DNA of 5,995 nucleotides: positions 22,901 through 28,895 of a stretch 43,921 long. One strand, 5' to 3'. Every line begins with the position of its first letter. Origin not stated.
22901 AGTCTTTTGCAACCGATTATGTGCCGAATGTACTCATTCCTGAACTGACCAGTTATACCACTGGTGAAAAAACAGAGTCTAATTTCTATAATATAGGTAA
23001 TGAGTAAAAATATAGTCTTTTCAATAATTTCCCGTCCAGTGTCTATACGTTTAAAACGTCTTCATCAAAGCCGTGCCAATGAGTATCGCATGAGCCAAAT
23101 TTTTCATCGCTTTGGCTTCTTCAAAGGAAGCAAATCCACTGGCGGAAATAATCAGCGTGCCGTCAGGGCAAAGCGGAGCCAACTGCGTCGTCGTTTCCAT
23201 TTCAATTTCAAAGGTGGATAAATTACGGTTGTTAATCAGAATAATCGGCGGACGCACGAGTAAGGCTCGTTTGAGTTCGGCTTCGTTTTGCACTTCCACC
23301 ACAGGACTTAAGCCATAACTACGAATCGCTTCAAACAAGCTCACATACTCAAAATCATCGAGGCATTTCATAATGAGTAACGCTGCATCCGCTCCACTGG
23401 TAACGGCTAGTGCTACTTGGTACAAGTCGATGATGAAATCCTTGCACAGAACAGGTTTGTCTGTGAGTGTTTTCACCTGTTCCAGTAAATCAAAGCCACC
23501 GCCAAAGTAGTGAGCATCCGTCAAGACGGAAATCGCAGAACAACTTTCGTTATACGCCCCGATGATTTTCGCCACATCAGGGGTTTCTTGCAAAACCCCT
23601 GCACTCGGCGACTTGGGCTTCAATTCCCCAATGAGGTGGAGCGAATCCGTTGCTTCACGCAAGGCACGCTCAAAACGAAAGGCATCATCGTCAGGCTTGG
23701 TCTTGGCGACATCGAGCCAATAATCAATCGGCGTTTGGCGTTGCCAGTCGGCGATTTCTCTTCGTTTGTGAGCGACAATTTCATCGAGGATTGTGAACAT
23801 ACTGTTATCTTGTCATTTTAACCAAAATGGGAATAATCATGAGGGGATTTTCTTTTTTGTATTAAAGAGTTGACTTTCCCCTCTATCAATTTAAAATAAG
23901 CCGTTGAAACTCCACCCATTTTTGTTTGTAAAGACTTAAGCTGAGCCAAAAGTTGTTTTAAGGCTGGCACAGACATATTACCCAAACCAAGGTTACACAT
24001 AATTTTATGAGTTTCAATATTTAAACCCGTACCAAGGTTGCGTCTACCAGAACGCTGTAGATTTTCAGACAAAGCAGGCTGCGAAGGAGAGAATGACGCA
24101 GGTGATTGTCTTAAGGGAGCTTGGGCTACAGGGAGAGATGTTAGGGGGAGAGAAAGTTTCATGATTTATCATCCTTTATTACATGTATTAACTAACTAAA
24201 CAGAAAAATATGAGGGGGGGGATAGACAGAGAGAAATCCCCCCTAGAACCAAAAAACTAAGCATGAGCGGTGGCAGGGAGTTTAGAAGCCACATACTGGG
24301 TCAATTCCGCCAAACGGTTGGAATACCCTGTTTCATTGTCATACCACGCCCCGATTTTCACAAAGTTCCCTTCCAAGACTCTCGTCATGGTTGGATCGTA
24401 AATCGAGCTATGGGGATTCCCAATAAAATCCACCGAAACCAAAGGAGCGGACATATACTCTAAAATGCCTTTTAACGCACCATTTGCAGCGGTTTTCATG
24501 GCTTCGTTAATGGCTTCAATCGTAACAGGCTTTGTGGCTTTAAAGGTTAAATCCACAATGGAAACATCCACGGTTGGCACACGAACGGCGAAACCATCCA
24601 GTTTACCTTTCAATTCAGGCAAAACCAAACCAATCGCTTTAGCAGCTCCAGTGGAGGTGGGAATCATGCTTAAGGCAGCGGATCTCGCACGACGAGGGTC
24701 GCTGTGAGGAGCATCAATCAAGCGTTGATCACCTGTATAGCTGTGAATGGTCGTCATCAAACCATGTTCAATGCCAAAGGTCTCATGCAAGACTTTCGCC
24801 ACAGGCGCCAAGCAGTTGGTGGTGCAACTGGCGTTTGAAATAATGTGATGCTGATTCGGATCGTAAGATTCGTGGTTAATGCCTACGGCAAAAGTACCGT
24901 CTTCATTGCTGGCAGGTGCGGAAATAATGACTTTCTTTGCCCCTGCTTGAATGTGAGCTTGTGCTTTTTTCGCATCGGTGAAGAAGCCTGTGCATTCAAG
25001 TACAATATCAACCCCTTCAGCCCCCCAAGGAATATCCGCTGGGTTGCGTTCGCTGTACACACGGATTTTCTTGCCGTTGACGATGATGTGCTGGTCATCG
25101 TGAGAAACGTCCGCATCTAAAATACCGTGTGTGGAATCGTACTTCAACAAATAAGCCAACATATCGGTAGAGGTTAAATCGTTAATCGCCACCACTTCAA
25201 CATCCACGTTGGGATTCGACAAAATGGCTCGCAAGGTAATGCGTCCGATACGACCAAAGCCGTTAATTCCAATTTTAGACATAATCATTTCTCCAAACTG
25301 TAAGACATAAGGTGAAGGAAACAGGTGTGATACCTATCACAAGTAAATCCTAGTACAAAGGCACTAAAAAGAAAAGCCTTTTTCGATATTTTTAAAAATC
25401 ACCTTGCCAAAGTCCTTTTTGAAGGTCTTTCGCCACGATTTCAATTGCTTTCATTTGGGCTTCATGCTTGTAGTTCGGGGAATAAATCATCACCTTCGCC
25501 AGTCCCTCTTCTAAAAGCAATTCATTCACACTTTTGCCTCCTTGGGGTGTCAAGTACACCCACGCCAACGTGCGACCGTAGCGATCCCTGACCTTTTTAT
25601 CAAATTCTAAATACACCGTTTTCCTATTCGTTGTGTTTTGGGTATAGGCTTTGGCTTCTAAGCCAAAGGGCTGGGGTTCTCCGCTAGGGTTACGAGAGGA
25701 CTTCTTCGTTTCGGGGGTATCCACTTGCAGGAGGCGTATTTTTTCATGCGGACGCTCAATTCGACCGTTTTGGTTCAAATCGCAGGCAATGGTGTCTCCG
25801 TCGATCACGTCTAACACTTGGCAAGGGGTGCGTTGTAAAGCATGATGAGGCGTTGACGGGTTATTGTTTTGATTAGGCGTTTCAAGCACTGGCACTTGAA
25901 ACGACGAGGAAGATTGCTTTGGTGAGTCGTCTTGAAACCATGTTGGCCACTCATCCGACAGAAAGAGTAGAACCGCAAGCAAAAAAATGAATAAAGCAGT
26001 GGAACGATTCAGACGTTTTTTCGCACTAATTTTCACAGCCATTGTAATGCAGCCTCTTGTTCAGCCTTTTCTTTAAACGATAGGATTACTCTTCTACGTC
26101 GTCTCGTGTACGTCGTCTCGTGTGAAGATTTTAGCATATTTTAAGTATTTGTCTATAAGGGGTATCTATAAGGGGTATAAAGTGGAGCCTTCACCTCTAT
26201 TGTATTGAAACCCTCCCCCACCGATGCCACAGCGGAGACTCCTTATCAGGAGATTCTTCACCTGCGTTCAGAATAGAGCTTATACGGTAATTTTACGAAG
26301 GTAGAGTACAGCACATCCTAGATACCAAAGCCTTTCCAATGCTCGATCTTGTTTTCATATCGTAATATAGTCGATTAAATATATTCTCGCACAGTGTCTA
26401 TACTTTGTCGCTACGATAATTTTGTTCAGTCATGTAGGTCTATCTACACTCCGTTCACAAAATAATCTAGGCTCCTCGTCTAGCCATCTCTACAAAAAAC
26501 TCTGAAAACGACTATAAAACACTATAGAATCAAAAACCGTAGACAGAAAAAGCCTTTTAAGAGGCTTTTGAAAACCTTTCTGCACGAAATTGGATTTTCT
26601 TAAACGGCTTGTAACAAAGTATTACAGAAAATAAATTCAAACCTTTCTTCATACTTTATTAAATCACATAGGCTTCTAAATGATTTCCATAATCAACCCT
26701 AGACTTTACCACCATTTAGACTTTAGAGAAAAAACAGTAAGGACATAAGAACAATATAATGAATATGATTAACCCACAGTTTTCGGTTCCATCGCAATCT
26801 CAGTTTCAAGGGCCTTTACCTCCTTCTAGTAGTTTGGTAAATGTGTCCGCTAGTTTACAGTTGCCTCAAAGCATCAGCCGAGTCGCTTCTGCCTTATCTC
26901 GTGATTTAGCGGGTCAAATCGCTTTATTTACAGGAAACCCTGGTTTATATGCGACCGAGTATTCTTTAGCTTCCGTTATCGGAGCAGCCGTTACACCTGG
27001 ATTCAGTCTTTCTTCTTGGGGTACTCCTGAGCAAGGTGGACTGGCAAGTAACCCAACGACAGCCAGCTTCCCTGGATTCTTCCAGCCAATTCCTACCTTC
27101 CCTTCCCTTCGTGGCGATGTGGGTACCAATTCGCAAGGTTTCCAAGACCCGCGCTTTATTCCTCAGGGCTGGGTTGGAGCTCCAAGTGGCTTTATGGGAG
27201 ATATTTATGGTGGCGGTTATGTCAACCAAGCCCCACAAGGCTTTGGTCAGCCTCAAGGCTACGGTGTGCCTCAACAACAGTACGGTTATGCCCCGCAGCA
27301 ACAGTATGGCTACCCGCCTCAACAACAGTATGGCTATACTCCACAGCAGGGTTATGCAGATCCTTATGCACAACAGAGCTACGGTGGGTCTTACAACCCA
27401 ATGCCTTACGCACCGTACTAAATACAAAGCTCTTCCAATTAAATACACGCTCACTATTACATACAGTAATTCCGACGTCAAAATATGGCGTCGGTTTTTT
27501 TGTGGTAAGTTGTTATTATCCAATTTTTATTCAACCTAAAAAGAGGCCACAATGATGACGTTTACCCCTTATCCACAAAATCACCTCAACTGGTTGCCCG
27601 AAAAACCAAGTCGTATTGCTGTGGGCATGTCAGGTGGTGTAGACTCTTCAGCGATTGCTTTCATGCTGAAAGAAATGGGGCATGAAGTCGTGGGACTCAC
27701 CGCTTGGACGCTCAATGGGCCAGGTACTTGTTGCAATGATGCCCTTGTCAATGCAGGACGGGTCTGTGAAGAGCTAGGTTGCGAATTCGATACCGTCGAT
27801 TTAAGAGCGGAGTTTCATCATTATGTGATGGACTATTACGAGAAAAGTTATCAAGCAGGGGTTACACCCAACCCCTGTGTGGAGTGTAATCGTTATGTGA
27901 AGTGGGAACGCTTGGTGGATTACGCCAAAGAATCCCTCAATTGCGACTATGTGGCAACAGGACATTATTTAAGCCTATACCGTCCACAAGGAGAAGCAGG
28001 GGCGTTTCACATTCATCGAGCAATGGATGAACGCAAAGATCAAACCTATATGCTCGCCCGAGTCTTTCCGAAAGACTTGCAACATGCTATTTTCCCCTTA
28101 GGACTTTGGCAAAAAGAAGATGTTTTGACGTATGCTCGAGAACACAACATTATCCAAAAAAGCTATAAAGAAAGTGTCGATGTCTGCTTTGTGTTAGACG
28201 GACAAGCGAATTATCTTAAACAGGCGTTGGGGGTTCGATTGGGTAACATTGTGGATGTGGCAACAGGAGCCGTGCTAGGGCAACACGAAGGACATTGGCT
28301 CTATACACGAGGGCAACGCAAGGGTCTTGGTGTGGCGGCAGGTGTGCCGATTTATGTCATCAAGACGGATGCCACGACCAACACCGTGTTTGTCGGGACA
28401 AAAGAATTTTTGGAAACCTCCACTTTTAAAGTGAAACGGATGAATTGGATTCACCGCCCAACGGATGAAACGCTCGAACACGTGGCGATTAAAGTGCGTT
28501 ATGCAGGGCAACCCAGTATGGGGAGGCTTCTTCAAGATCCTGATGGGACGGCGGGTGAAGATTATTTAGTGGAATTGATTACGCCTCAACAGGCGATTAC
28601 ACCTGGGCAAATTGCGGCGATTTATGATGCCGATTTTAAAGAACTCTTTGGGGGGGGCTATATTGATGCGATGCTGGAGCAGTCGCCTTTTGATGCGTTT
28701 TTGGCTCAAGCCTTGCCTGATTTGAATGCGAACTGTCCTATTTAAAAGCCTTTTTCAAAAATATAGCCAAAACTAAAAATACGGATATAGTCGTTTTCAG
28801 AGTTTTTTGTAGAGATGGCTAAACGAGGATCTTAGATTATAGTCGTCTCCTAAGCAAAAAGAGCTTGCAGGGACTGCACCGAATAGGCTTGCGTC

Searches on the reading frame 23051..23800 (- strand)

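Call 57: search_protein_families(library=pfam, proteins=[window:23051-23800:-])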
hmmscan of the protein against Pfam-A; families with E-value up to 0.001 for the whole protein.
window:23051-23800:- (249 aa): 1 family
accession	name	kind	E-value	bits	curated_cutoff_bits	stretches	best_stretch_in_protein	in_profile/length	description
PF00218.27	IGPS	-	4.6e-67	226.3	27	1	5-247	1-243/254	Indole-3-glycerol phosphate synthase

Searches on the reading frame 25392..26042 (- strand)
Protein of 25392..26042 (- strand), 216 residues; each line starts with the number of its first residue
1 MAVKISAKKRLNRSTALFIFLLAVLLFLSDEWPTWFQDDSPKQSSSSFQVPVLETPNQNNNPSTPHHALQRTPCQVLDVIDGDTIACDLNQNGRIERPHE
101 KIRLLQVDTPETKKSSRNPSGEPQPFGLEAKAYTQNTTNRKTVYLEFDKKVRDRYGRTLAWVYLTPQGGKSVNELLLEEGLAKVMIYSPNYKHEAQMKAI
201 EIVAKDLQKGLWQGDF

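Call 57: search_protein_families(library=pfam, proteins=[window:25392-26042:-])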
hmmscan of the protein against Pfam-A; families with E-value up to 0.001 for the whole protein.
window:25392-26042:- (216 aa): 1 family
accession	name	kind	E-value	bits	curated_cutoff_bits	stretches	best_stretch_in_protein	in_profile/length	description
PF00565.23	SNase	-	3e-26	92.4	21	1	101-213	1-106/107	Staphylococcal nuclease homologue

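Call 70: find_encoding_contigs(protein=window:25392-26042:-, flank=2000, max_places=10)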
Protein window:25392-26042:- (216 aa): 1 contig read that carries it; 1 place shown.
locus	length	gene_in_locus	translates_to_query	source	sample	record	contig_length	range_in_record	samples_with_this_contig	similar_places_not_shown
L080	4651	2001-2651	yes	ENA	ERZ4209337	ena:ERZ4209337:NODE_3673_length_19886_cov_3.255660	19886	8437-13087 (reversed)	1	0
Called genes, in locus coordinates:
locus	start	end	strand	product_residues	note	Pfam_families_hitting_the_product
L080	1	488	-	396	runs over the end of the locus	PF03054:tRNA_Me_trans, PF20259:tRNA_Me_trans_M, PF20258:tRNA_Me_trans_C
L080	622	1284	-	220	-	-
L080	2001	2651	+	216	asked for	PF00565:SNase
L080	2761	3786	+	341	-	PF00044:Gp_dh_N, PF02800:Gp_dh_C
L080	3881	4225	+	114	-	-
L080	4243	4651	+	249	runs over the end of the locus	PF00218:IGPS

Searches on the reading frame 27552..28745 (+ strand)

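Call 58: search_protein_families(library=pfam, proteins=[window:27552-28745:+])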
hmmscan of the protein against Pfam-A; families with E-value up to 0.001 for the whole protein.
window:27552-28745:+ (397 aa): 4 families
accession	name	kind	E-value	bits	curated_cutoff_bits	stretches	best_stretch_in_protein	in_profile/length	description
PF03054.22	tRNA_Me_trans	-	2.4e-57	194.3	20.6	1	21-214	2-200/202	tRNA methyl transferase HUP domain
PF20259.3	tRNA_Me_trans_M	-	3.8e-20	71.6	27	1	220-282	2-65/66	tRNA methyl transferase PRC-barrel domain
PF20258.4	tRNA_Me_trans_C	-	7.3e-11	42.7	20.6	1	290-371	2-77/77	Aminomethyltransferase beta-barrel domain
PF02540.23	NAD_synthase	-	0.00046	19.8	21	1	21-96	20-93/242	NAD synthase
